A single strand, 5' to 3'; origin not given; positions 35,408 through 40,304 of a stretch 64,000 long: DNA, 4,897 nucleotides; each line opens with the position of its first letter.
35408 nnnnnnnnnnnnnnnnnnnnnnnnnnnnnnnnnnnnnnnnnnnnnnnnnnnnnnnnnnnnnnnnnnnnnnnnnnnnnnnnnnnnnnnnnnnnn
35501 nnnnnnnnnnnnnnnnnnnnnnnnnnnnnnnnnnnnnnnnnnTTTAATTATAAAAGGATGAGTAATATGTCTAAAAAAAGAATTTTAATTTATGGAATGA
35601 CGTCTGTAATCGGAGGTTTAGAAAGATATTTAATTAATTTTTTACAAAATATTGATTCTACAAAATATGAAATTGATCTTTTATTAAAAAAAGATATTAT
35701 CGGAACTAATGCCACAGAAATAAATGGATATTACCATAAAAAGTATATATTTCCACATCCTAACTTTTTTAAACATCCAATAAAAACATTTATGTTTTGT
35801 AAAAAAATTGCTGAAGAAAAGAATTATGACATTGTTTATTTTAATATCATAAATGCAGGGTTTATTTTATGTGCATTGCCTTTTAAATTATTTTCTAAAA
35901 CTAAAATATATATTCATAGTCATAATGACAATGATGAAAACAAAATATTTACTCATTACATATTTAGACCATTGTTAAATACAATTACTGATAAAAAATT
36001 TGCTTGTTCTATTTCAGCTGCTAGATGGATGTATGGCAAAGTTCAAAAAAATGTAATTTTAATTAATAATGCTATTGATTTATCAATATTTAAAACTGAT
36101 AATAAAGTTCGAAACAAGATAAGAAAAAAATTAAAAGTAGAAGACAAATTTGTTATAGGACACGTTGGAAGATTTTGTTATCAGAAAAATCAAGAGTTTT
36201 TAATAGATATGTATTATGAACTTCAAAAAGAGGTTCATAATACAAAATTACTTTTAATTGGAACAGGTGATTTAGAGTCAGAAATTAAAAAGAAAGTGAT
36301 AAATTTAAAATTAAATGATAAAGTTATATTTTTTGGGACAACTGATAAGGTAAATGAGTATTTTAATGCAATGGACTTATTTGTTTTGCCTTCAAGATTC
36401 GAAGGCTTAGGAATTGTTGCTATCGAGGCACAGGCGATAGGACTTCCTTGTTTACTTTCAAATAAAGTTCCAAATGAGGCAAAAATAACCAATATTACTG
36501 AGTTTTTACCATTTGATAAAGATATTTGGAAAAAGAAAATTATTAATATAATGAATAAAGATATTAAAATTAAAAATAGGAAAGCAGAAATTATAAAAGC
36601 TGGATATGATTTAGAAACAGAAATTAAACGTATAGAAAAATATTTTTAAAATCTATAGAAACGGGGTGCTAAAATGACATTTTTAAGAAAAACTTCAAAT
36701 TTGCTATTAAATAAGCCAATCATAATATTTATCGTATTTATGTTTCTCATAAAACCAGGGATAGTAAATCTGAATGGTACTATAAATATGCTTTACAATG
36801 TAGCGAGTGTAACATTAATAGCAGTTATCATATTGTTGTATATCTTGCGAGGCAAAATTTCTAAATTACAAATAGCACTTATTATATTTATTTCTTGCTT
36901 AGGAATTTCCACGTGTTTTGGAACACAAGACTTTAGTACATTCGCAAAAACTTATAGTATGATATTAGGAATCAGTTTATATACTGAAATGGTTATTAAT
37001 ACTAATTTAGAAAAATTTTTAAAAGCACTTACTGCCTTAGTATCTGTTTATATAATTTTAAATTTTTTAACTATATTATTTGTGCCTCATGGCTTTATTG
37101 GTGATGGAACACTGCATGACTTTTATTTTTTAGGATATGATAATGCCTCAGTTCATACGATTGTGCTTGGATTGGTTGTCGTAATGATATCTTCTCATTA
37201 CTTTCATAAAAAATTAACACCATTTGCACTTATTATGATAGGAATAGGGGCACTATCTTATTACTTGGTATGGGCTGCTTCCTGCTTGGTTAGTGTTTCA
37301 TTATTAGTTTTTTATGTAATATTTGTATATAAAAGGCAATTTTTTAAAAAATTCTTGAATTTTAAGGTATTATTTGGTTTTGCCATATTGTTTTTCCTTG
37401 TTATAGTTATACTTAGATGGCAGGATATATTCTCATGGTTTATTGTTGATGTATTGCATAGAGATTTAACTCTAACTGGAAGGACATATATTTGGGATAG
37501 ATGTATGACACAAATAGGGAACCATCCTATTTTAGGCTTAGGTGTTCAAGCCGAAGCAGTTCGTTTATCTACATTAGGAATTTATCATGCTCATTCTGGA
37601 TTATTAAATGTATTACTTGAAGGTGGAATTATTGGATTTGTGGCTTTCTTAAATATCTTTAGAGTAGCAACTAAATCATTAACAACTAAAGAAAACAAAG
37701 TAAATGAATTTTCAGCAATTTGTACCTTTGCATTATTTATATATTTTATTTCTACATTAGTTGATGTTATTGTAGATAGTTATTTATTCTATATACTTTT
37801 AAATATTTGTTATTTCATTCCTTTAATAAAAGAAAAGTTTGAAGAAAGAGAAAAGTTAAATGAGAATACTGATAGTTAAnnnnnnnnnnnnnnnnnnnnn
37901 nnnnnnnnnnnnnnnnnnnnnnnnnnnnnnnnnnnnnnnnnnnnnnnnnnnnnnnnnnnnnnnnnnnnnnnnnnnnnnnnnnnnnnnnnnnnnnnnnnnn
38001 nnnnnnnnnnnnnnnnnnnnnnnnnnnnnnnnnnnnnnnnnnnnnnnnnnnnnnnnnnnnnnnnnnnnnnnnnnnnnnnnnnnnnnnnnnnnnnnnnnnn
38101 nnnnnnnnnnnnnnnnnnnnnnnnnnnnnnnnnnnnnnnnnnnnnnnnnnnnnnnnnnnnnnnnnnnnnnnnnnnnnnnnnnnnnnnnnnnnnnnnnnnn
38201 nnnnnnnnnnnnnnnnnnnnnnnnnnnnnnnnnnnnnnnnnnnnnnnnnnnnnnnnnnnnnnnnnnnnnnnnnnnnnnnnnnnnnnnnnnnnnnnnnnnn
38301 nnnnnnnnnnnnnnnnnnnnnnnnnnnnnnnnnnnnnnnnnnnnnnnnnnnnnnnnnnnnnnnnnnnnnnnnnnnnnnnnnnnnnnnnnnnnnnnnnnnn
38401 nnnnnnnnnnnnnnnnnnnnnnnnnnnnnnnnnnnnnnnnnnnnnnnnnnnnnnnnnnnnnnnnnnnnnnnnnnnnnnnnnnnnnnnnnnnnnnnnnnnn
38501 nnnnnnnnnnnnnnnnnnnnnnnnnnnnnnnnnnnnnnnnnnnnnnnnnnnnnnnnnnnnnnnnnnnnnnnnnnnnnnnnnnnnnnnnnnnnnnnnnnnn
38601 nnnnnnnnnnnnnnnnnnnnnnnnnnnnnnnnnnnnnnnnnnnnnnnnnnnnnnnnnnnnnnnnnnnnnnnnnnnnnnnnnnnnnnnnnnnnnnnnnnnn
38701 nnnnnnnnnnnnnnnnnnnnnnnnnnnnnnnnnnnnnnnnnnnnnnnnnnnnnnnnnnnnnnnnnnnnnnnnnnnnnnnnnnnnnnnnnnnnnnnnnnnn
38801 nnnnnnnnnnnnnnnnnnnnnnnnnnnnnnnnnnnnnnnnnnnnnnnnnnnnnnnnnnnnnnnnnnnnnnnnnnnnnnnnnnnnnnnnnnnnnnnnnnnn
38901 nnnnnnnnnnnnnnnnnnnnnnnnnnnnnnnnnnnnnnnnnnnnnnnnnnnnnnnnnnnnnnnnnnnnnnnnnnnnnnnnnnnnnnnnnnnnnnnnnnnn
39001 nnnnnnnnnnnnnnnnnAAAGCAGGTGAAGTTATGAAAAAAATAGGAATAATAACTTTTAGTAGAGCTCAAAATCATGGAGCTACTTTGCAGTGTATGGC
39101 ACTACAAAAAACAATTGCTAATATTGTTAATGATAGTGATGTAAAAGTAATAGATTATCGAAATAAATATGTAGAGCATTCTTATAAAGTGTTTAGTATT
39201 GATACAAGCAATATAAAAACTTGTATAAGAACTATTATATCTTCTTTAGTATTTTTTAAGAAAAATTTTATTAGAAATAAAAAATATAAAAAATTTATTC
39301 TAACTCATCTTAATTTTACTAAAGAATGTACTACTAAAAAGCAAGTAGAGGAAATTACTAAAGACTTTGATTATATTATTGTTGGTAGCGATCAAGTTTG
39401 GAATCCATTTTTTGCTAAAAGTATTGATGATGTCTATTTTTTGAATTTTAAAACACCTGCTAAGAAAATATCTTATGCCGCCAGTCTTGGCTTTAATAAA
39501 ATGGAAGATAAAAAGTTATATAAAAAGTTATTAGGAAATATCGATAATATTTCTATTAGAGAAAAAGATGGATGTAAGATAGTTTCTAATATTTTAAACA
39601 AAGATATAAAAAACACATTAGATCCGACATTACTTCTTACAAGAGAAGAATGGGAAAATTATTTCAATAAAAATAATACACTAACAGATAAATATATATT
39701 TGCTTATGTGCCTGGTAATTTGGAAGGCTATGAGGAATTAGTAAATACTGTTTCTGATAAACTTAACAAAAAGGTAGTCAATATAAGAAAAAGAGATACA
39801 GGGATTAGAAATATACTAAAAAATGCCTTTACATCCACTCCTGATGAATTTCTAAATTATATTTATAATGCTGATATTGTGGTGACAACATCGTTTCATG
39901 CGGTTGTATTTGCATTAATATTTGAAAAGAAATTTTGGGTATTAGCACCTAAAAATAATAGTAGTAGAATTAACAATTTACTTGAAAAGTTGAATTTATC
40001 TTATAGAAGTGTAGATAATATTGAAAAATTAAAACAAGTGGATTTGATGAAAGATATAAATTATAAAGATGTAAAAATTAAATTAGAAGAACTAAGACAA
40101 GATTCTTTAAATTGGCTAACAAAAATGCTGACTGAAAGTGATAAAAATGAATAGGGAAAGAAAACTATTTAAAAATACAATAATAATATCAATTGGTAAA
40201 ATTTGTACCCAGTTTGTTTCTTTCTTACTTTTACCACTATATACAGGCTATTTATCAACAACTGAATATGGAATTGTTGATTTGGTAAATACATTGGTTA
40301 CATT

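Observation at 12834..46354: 382-bp inverted repeat (381/382 identical) formed by duplicated vanZ genes brackets the whole 33-kb glycan region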

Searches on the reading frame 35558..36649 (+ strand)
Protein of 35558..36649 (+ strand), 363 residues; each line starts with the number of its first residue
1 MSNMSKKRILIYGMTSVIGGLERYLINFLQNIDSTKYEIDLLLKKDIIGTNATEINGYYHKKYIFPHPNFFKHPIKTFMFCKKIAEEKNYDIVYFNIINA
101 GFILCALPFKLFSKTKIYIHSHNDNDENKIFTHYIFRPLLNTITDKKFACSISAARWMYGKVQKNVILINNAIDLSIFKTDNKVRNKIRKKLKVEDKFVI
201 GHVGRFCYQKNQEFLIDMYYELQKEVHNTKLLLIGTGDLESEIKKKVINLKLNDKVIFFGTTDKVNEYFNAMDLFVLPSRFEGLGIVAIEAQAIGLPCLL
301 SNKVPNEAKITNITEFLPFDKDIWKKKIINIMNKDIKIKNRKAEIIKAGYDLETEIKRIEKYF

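Call 28: search_protein_families(library=pfam, max_evalue=0.00001, proteins=[window:35558-36649:+])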
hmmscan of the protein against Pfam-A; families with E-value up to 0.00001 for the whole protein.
window:35558-36649:+ (363 aa): 4 families
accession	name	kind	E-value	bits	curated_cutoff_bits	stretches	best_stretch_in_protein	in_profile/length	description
PF00534.26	Glycos_transf_1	-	2.4e-29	102.5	26.4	1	186-340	3-160/172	Glycosyl transferases group 1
PF13692.12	Glyco_trans_1_4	-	3.2e-25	89.5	27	1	198-331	2-139/142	Glycosyl transferases group 1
PF13439.12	Glyco_transf_4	-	4.6e-08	33.7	28.5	1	18-176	1-169/170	Glycosyltransferase Family 4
PF20706.3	GT4-conflict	-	2.6e-06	27.1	26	1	229-303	233-313/385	Family 4 Glycosyltransferase in conflict systems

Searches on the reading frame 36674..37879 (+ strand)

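Call 28: search_protein_families(library=pfam, max_evalue=0.00001, proteins=[window:36674-37879:+])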
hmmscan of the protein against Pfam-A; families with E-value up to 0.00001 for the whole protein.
window:36674-37879:+ (401 aa): 1 family
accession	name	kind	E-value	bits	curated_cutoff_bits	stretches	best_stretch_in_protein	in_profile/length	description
PF04932.20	Wzy_C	-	8.4e-14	52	31.7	1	205-326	20-149/149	O-Antigen ligase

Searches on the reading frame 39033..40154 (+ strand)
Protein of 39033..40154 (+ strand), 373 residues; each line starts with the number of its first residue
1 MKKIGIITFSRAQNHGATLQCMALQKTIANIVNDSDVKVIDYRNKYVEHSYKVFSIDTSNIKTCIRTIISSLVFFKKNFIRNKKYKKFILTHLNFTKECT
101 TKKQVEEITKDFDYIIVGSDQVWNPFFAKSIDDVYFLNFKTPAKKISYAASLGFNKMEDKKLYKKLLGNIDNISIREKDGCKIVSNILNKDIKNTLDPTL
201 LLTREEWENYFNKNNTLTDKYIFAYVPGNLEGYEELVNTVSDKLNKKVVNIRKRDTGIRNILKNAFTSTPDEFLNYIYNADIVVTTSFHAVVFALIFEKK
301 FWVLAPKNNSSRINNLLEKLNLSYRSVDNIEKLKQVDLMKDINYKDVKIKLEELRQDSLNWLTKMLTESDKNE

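Call 28: search_protein_families(library=pfam, max_evalue=0.00001, proteins=[window:39033-40154:+])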
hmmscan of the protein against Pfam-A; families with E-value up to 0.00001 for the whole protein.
window:39033-40154:+ (373 aa): 1 family
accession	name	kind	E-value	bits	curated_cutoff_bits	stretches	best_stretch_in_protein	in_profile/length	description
PF04230.19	PS_pyruv_trans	-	1.4e-32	114.2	25.3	1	14-307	1-279/280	Polysaccharide pyruvyl transferase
